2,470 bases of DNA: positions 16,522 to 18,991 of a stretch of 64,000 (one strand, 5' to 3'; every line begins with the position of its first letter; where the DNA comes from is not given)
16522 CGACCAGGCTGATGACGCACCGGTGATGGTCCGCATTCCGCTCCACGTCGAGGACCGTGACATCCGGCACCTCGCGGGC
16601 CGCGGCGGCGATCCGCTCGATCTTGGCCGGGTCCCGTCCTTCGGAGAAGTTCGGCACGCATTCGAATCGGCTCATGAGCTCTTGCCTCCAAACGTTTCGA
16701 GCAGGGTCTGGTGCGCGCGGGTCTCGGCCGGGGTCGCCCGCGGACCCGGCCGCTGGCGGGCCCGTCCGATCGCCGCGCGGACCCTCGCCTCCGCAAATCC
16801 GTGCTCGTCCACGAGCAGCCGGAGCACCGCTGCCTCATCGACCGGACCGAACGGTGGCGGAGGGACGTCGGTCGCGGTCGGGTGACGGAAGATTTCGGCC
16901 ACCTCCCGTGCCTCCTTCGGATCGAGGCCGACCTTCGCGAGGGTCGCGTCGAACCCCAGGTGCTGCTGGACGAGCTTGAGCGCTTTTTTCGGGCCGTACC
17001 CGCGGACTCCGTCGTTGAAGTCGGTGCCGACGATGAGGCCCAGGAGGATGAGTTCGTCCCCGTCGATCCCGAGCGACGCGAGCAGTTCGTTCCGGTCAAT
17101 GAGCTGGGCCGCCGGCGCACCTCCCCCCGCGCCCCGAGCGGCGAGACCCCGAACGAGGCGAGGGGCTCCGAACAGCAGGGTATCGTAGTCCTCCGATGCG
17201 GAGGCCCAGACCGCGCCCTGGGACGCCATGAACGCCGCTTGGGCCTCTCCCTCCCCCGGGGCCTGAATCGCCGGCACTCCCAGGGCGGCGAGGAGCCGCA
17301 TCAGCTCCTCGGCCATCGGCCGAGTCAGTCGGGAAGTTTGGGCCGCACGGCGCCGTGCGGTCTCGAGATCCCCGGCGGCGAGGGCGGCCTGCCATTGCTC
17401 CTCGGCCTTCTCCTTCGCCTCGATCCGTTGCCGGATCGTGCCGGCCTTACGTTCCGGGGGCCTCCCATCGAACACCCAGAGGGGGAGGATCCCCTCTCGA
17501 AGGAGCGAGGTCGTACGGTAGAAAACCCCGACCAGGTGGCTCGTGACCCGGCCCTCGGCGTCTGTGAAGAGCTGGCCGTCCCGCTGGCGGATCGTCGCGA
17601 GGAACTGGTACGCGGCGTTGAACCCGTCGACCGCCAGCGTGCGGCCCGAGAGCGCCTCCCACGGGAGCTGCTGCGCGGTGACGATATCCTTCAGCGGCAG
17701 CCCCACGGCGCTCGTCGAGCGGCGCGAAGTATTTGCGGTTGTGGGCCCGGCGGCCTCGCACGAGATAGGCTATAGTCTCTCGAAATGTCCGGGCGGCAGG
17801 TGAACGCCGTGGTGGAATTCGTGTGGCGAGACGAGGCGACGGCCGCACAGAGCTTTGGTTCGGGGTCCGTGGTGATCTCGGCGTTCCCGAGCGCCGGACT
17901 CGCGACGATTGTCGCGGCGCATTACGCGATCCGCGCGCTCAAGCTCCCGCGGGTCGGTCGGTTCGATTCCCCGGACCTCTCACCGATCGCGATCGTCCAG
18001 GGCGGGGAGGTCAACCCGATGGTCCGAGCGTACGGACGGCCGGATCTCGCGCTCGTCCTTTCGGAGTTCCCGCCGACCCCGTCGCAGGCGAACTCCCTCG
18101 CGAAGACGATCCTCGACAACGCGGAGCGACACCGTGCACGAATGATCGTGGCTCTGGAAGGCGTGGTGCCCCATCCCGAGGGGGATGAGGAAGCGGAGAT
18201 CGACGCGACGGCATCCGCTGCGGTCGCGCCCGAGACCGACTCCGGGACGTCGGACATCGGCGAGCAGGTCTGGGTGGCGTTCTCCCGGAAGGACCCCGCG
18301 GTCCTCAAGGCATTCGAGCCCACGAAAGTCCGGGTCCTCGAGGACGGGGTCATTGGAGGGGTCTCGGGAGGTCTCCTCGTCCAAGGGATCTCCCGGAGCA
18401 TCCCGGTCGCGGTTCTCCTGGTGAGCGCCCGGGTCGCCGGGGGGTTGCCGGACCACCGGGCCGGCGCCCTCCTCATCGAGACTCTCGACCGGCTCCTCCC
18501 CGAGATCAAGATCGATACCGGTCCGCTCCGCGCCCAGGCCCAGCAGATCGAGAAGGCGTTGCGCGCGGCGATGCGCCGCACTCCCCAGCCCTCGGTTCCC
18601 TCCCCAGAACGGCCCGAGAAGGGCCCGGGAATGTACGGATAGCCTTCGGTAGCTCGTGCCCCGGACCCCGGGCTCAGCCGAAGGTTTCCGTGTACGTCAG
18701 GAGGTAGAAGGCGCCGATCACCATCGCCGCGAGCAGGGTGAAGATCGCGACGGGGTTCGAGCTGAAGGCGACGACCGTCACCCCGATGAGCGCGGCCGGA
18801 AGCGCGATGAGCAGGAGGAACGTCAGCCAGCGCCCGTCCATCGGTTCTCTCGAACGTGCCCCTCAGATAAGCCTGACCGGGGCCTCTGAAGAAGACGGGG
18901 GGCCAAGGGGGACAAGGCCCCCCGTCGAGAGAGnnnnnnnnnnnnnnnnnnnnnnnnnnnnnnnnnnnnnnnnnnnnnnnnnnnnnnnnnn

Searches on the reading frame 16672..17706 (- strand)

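Call 3: search_protein_families(library=pfam, proteins=[window:16672-17706:-], max_evalue=1)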
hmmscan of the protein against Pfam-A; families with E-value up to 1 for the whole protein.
window:16672-17706:- (344 aa): 3 families
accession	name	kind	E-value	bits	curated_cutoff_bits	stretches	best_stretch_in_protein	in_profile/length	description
PF00867.23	XPG_I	-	1.5e-21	77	24.9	1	143-229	1-89/89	XPG I-region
PF00752.23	XPG_N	-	3e-16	60.1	22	1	11-100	16-100/101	XPG N-terminal domain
PF01367.25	5_3_exonuc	-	0.046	14.7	40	1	232-260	21-49/97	5'-3' exonuclease, C-terminal SAM fold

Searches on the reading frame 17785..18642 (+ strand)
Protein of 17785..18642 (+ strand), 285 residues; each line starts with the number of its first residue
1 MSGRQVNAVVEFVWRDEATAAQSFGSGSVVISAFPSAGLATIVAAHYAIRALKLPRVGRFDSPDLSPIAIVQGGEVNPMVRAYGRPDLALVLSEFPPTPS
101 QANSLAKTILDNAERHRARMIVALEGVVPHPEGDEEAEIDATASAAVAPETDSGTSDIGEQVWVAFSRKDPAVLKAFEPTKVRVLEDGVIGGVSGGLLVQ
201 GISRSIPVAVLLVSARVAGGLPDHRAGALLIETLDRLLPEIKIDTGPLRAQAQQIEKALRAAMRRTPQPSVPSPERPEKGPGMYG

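Call 3: search_protein_families(library=pfam, proteins=[window:17785-18642:+], max_evalue=1)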
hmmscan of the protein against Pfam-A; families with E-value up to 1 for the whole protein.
window:17785-18642:+ (285 aa): 1 family
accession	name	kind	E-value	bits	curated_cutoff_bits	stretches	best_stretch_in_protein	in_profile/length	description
PF09754.15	PAC2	-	7.6e-28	98.2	25.8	1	31-261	2-213/215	PAC2 family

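Call 4: search_protein_families(library=ncbifam, proteins=[window:17785-18642:+], max_evalue=1)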
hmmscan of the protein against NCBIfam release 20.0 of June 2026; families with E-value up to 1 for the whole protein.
window:17785-18642:+ (285 aa): 1 family
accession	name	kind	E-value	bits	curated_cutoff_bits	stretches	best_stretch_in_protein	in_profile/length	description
TIGR00161.1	TIGR00161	hypoth_equivalog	2e-26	93.1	199.25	2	28-130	18-121/239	proteasome assembly chaperone family protein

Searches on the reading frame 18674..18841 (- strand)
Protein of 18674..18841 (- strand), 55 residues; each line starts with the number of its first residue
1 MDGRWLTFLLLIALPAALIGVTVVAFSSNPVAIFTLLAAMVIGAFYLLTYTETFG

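Call 3: search_protein_families(library=pfam, proteins=[window:18674-18841:-], max_evalue=1)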
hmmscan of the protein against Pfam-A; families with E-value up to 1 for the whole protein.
window:18674-18841:- (55 aa): 2 families
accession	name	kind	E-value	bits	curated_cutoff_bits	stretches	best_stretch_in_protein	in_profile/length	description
PF16962.11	ABC_export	-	0.16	10.8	29.7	1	8-49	479-522/531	Putative ABC exporter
PF19744.4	DUF6232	-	0.32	11.9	27.4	1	4-48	35-74/117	Family of unknown function (DUF6232)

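Call 4: search_protein_families(library=ncbifam, proteins=[window:18674-18841:-], max_evalue=1)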
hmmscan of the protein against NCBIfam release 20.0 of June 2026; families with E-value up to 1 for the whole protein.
window:18674-18841:- (55 aa): 0 families

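Call 91: search_protein_families(library=padloc, proteins=[window:18674-18841:-], max_evalue=0.01)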
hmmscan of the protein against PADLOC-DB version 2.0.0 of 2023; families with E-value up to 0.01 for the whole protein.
window:18674-18841:- (55 aa): 0 families

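Call 92: search_protein_families(library=phrogs, proteins=[window:18674-18841:-], max_evalue=0.01)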
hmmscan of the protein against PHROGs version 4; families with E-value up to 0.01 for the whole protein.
window:18674-18841:- (55 aa): 0 families
